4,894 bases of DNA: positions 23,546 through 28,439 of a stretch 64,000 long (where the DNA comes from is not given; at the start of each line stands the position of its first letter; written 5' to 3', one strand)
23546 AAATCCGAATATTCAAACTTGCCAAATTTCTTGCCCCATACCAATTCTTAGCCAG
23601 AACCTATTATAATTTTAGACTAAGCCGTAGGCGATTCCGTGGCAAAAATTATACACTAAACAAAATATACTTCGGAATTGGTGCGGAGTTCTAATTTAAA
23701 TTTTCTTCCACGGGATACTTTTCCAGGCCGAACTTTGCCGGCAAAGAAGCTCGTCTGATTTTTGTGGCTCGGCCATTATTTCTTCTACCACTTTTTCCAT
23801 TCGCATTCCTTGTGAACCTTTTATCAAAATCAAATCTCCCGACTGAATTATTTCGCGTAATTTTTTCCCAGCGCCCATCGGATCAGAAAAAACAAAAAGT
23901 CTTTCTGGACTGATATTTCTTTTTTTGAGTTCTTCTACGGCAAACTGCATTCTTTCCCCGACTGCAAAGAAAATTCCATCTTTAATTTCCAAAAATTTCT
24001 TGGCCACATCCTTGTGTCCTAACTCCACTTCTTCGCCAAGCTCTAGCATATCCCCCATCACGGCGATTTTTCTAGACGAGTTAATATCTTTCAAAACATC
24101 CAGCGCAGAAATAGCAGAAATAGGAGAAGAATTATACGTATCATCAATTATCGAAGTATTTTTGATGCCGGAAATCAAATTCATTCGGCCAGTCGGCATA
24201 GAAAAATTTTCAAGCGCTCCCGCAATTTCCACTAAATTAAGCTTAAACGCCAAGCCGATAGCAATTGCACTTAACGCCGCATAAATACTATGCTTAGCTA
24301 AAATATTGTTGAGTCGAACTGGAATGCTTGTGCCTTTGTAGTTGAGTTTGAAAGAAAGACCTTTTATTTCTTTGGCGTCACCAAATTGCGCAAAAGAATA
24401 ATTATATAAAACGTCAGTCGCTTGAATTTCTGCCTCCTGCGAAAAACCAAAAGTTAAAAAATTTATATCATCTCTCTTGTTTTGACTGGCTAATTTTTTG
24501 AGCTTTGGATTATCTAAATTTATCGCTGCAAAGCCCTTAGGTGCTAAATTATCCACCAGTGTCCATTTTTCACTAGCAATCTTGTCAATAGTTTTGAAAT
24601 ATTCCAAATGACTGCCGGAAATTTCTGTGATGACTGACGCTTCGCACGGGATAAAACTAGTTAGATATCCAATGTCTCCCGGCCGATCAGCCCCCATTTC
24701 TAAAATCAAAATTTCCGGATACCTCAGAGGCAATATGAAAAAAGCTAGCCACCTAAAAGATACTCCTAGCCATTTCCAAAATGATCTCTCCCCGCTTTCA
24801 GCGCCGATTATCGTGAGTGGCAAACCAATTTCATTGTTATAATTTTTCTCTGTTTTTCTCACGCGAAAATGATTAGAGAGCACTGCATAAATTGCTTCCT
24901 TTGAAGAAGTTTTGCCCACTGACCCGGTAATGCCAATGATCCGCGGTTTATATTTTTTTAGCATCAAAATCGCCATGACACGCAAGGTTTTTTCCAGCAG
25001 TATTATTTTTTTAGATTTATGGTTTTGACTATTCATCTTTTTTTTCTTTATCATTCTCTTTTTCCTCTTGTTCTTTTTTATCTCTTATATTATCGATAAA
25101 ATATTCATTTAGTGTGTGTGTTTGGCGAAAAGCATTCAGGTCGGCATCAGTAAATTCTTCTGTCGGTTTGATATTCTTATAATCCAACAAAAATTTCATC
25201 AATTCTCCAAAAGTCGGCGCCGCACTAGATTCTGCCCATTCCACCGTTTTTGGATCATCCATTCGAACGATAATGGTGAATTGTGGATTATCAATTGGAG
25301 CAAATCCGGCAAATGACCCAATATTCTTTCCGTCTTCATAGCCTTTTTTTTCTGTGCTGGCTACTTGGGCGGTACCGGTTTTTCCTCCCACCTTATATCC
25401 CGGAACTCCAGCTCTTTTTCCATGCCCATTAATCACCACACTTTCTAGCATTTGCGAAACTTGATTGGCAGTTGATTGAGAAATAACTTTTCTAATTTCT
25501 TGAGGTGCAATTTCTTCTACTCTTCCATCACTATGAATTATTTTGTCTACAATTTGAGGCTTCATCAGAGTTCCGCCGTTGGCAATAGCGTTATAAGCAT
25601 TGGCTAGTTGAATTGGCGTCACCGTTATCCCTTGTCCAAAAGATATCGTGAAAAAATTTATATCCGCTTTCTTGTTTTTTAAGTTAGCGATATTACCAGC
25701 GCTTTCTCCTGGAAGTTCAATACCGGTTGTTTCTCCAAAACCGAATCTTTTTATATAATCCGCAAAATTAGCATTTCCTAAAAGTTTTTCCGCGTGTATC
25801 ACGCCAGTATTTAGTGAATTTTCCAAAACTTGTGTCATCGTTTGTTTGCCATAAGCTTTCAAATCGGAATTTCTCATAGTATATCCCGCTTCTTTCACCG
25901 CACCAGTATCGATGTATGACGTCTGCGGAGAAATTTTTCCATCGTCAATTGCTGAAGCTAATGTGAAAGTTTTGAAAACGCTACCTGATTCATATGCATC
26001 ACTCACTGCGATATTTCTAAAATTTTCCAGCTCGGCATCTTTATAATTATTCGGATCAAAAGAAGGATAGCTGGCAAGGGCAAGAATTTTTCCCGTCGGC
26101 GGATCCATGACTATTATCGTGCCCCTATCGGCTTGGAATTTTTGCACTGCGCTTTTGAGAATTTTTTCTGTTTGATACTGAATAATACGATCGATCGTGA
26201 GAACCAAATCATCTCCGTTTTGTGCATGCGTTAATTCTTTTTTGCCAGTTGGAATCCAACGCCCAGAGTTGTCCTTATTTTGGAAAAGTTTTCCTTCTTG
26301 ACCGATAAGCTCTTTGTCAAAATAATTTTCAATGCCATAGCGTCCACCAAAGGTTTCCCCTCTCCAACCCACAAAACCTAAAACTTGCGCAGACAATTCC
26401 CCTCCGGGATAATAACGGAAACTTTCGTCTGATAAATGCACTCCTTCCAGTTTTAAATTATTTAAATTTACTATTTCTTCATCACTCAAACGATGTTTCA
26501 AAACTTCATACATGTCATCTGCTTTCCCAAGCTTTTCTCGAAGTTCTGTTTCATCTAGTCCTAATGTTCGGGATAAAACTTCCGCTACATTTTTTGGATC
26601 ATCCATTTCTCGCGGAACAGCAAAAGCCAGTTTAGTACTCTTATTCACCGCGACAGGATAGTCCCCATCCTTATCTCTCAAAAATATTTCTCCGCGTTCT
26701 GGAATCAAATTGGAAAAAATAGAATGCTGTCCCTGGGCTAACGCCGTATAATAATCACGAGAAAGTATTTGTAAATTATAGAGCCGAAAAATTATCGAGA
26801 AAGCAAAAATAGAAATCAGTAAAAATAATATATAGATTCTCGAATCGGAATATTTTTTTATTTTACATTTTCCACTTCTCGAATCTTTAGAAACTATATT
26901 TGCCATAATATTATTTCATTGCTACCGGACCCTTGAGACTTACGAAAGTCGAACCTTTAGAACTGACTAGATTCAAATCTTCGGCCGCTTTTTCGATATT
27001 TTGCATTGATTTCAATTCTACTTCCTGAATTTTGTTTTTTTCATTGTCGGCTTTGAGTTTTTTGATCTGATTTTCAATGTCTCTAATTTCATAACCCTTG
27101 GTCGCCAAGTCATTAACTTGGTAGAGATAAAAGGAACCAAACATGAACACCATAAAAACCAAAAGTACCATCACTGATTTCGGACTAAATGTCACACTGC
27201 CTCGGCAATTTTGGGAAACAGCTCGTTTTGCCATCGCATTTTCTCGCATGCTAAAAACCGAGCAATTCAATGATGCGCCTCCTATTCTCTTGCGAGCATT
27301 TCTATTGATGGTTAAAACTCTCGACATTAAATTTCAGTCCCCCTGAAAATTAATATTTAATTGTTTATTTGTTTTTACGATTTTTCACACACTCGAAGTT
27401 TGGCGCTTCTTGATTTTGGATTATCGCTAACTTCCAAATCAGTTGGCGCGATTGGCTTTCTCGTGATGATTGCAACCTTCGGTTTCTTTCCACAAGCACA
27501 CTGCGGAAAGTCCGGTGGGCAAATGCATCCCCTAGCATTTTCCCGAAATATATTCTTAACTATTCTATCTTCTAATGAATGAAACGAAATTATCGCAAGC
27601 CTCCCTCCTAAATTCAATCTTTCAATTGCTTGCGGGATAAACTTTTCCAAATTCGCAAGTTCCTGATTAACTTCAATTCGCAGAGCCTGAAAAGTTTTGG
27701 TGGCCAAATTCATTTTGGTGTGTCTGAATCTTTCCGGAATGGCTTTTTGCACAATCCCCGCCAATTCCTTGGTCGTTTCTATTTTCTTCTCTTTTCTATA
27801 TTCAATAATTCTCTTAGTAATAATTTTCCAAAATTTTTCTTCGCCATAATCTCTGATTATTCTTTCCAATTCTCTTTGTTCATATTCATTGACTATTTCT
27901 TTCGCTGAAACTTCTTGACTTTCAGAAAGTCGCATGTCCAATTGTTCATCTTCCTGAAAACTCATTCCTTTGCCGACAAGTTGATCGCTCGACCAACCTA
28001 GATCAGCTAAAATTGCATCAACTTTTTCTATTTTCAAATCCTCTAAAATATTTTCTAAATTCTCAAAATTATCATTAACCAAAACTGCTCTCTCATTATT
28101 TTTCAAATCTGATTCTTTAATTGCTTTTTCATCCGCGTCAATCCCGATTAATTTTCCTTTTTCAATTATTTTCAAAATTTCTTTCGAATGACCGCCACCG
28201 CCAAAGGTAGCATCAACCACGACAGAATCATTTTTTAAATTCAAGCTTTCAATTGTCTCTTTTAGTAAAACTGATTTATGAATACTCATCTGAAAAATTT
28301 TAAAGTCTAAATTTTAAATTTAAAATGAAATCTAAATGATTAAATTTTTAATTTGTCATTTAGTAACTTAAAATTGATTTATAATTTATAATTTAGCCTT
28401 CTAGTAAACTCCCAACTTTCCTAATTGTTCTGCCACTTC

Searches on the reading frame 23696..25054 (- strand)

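Call 8: search_protein_families(library=pfam, proteins=[window:23696-25054:-])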
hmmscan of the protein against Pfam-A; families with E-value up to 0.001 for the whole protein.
window:23696-25054:- (452 aa): 2 families
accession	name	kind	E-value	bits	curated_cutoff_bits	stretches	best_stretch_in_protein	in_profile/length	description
PF08245.18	Mur_ligase_M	-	1.9e-31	110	24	2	113-266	57-199/200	Mur ligase middle domain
PF02875.26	Mur_ligase_C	-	5.8e-16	59.9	28.4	1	289-414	1-126/127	Mur ligase, glutamate ligase domain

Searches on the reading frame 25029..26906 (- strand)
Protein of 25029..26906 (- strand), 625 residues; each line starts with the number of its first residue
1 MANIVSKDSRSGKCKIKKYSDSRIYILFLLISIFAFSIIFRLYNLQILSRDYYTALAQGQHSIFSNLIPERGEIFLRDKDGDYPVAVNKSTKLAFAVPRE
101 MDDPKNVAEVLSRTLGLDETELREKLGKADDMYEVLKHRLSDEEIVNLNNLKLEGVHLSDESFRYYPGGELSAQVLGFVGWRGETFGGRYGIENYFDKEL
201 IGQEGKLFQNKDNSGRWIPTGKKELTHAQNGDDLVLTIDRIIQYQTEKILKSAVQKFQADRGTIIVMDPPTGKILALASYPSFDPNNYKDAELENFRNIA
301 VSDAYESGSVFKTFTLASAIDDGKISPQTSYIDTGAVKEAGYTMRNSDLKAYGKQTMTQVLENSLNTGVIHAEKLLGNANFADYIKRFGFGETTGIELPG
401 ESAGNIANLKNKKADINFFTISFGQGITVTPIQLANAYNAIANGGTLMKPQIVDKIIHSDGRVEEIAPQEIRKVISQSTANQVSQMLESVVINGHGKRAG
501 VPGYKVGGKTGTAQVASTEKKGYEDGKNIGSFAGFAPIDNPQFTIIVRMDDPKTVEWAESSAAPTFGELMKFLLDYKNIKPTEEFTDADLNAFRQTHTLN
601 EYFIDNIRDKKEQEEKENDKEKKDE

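Call 8: search_protein_families(library=pfam, proteins=[window:25029-26906:-])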
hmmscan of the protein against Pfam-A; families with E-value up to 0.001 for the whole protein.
window:25029-26906:- (625 aa): 2 families
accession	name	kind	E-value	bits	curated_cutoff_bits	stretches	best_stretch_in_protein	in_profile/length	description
PF00905.27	Transpeptidase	-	5.4e-82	275.8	22.1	1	262-571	1-299/299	Penicillin binding protein transpeptidase domain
PF03717.20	PBP_dimer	-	9.1e-14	52.7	24.4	1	69-219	4-177/180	Penicillin-binding Protein dimerisation domain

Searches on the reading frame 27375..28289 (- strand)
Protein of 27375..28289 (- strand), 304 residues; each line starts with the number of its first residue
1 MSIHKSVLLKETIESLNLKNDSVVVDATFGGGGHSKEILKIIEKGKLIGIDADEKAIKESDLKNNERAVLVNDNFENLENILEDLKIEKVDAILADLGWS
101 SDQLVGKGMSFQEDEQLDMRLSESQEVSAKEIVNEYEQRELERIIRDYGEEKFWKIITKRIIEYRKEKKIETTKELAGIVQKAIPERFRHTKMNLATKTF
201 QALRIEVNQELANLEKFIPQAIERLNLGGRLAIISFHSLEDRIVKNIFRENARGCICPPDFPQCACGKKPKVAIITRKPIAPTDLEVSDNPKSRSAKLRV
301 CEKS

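Call 29: search_protein_families(library=pfam, proteins=[window:27375-28289:-])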
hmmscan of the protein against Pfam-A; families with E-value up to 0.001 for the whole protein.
window:27375-28289:- (304 aa): 2 families
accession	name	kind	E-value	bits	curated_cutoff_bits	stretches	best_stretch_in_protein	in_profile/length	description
PF01795.25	Methyltransf_5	-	9.3e-112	373.9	27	1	2-303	2-308/309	MraW methylase family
PF01728.25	FtsJ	-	2.5e-07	31.3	24.1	1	9-134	9-130/181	FtsJ-like methyltransferase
